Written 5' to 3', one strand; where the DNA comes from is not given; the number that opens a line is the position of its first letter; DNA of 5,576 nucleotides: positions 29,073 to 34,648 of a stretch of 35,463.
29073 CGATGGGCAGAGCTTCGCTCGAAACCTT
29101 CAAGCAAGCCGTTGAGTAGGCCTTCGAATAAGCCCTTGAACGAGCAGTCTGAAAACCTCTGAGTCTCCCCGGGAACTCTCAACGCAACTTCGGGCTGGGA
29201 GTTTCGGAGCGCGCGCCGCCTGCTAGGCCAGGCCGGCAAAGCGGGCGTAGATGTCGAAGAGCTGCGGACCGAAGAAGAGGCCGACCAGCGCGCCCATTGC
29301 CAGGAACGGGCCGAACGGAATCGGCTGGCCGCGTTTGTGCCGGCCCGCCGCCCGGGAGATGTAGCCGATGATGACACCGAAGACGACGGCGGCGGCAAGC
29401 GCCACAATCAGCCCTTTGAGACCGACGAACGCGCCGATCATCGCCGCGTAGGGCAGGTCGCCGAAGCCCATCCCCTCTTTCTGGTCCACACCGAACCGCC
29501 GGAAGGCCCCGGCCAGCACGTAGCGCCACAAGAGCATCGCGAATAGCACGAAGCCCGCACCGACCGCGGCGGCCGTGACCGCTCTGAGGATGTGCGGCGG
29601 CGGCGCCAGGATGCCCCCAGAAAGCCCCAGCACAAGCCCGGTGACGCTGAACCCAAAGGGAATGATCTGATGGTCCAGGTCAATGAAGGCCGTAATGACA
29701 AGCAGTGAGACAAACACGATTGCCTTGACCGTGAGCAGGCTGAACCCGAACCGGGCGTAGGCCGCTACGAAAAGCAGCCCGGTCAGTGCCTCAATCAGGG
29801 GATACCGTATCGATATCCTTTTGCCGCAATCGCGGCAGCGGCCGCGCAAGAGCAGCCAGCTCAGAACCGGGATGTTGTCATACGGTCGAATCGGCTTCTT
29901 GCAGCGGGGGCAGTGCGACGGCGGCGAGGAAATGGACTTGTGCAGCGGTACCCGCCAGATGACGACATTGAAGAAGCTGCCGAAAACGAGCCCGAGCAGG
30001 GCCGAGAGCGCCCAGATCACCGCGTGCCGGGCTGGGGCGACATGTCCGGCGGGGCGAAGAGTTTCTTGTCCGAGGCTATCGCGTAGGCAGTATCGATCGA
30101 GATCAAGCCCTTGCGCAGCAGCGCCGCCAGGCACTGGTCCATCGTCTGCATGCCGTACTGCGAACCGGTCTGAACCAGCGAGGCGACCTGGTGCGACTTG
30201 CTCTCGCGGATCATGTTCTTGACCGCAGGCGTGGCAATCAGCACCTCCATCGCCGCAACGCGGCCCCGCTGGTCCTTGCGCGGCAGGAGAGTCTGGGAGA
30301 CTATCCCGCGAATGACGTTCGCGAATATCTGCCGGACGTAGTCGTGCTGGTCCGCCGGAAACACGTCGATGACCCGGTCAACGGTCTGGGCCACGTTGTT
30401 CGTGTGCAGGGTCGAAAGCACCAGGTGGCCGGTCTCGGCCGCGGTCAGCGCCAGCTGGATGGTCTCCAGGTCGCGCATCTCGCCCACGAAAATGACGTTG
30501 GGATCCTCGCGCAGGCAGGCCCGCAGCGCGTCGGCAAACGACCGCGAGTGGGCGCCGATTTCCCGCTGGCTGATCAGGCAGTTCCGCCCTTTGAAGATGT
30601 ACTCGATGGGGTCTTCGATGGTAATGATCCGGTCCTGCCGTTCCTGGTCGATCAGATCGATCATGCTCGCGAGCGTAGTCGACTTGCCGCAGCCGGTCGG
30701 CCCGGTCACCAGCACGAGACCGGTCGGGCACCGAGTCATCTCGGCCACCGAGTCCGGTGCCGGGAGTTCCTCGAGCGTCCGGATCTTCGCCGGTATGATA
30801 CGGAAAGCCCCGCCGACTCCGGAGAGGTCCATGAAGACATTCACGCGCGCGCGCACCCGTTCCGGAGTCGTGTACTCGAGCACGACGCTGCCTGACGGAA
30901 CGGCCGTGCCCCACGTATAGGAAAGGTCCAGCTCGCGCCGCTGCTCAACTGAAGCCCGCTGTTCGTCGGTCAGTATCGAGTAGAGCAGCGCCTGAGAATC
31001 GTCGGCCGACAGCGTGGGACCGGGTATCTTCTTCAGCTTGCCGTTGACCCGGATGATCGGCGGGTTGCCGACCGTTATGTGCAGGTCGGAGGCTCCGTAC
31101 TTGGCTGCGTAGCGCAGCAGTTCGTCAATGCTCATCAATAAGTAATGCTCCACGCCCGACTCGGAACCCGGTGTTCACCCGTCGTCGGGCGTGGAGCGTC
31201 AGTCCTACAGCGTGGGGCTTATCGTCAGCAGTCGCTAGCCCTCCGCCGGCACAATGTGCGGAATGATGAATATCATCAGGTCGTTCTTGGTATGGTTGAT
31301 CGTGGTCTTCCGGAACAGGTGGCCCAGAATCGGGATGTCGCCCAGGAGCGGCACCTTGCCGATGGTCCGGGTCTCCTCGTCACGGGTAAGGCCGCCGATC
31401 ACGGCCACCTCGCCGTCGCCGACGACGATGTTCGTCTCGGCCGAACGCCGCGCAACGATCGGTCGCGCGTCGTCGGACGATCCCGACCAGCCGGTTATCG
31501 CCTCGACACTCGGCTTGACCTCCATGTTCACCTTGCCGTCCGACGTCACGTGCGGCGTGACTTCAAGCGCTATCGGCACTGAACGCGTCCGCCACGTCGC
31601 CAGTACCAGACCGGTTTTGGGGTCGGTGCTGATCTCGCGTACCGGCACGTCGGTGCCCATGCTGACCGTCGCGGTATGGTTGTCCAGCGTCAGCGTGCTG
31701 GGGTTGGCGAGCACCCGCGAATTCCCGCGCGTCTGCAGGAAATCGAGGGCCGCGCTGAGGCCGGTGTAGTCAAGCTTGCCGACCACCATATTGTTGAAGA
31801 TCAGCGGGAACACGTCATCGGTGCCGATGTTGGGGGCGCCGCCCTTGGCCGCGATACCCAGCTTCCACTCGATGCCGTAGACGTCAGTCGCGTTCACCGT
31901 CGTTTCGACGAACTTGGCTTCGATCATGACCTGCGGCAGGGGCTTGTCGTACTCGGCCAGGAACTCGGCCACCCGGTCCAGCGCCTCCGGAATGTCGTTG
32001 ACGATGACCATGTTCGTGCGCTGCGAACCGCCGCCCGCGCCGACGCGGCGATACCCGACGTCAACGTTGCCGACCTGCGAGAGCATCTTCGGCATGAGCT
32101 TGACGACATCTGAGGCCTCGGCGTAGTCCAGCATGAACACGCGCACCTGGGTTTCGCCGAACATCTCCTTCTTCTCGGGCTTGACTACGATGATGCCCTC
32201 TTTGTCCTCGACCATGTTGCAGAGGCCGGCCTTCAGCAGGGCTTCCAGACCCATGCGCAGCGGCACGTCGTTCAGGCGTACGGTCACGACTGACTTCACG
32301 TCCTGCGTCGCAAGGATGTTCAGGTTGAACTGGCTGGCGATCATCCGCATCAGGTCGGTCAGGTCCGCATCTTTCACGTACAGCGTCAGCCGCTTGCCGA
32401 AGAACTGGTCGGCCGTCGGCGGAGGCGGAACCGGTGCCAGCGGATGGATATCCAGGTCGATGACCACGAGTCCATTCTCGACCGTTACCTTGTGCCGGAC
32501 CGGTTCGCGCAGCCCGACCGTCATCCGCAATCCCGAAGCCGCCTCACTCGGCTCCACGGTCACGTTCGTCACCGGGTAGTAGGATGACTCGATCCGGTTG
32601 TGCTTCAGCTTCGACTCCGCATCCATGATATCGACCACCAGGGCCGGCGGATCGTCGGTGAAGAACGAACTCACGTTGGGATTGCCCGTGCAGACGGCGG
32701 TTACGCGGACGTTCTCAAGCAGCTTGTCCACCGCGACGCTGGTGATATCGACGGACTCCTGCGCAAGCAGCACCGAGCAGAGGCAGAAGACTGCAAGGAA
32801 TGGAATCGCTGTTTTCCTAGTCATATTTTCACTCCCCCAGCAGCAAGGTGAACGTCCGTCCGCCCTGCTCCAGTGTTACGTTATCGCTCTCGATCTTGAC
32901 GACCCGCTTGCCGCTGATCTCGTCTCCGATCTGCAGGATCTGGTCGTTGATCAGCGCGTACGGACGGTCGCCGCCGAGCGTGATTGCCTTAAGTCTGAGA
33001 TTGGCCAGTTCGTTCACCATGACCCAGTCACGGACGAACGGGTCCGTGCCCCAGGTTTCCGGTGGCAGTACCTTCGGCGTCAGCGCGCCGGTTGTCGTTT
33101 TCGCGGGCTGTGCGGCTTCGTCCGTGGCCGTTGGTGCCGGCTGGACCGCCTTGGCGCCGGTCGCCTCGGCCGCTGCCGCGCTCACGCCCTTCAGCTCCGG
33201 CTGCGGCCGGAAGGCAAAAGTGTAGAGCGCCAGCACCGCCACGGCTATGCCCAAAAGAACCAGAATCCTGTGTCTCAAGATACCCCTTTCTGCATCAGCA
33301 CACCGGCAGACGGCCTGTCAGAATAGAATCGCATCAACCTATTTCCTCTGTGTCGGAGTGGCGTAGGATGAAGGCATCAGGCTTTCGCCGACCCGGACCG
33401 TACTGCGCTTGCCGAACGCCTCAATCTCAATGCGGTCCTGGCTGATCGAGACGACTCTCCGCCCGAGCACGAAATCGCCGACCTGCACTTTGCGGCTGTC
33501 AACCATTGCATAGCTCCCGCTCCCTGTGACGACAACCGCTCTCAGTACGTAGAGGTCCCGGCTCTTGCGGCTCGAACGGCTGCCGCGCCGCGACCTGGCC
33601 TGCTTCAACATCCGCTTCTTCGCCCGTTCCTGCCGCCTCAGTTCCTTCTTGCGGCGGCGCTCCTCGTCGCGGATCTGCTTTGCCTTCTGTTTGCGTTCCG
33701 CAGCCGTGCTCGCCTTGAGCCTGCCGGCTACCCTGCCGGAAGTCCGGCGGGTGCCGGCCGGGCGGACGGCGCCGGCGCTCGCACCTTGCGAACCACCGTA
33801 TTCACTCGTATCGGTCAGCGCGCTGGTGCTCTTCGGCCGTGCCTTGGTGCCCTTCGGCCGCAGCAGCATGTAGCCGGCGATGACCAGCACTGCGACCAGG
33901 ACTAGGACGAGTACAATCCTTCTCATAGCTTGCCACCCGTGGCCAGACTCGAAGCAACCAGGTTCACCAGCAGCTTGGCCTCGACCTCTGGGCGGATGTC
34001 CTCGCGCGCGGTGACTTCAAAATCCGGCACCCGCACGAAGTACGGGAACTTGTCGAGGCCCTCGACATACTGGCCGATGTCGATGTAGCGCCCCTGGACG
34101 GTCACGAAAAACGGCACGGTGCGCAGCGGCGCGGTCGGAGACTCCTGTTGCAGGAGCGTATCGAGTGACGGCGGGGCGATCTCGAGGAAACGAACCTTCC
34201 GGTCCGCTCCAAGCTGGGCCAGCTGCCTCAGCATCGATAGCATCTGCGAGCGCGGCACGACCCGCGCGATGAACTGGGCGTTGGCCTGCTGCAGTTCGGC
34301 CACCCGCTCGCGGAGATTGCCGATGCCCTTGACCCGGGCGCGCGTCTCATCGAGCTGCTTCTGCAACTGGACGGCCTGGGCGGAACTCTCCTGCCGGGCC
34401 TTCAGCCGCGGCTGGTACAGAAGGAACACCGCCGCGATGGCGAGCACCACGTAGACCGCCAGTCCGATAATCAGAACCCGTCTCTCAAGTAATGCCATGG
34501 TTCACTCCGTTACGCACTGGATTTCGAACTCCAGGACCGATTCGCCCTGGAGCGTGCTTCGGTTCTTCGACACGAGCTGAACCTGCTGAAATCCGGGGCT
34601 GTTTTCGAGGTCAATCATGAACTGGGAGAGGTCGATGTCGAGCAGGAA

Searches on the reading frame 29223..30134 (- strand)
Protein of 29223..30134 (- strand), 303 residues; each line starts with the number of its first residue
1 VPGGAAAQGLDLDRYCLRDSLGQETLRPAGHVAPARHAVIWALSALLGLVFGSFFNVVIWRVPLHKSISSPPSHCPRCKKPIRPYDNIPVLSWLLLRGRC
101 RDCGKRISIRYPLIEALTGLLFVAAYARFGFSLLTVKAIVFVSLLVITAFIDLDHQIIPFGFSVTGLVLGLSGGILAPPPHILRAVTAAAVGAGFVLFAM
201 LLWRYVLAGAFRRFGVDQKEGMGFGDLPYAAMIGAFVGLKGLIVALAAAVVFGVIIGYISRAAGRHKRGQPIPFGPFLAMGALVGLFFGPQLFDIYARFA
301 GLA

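Call 47: search_protein_families(library=pfam, proteins=[window:29223-30134:-], max_evalue=0.001)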
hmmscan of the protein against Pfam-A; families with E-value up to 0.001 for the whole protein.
window:29223-30134:- (303 aa): 2 families
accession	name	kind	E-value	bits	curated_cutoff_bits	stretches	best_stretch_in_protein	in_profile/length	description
PF06750.18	A24_N_bact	-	1.3e-37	128.2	23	1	46-129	1-84/84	Bacterial Peptidase A24 N-terminal domain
PF01478.23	Peptidase_A24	-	4.6e-14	53.2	26.5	1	139-257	1-103/104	Type IV leader peptidase family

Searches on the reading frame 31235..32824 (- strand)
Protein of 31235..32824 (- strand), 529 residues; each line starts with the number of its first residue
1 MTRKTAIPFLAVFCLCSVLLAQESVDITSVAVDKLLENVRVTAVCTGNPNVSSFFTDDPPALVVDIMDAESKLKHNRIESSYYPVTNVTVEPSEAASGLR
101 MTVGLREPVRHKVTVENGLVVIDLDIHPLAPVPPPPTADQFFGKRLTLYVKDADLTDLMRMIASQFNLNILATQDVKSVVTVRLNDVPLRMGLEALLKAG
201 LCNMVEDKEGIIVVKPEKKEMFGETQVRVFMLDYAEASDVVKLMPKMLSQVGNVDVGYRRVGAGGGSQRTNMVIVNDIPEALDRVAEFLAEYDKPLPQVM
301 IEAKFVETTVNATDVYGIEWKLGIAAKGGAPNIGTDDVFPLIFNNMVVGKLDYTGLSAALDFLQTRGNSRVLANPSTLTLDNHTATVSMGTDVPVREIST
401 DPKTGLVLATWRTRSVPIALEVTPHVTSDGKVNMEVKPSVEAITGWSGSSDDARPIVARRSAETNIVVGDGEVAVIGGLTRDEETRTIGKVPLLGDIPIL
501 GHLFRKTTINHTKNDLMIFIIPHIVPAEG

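Call 47: search_protein_families(library=pfam, proteins=[window:31235-32824:-], max_evalue=0.001)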
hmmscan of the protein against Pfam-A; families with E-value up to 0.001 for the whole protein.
window:31235-32824:- (529 aa): 3 families
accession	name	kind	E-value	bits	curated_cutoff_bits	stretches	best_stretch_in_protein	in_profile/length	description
PF00263.26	Secretin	-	7.7e-45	152.9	27.5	1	363-525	2-168/169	Bacterial type II and III secretion system protein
PF03958.22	Secretin_N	-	8.3e-07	29.6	28.2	1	227-298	1-69/69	Bacterial type II/III secretion system short domain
PF11741.13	AMIN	-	3.8e-06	27.3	20.5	1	39-114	11-90/101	AMIN domain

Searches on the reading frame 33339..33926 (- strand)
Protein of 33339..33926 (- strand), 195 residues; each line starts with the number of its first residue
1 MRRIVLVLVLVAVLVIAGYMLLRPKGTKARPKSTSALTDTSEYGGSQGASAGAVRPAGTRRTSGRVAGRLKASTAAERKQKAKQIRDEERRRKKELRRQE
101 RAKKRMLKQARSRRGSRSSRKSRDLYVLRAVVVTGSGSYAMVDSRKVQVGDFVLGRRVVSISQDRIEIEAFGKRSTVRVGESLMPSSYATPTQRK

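Call 47: search_protein_families(library=pfam, proteins=[window:33339-33926:-], max_evalue=0.001)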
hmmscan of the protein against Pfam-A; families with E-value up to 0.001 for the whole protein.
window:33339-33926:- (195 aa): 1 family
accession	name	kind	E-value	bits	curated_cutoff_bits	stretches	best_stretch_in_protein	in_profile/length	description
PF12685.13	SpoIIIAH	-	0.00011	22.6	30.6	1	2-122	1-100/191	SpoIIIAH-like protein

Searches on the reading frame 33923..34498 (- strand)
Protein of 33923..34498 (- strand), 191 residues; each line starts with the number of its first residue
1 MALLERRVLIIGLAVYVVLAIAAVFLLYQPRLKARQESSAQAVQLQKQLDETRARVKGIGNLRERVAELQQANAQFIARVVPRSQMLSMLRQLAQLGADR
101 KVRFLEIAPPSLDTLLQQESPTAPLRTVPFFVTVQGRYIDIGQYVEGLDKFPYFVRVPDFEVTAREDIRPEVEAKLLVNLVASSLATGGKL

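Call 47: search_protein_families(library=pfam, proteins=[window:33923-34498:-], max_evalue=0.001)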
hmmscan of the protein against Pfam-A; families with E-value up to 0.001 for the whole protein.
window:33923-34498:- (191 aa): 1 family
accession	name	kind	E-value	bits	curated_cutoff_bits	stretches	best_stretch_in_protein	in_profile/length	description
PF04350.18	PilO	-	9.7e-13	48.9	22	1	37-168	3-127/145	Pilus assembly protein, PilO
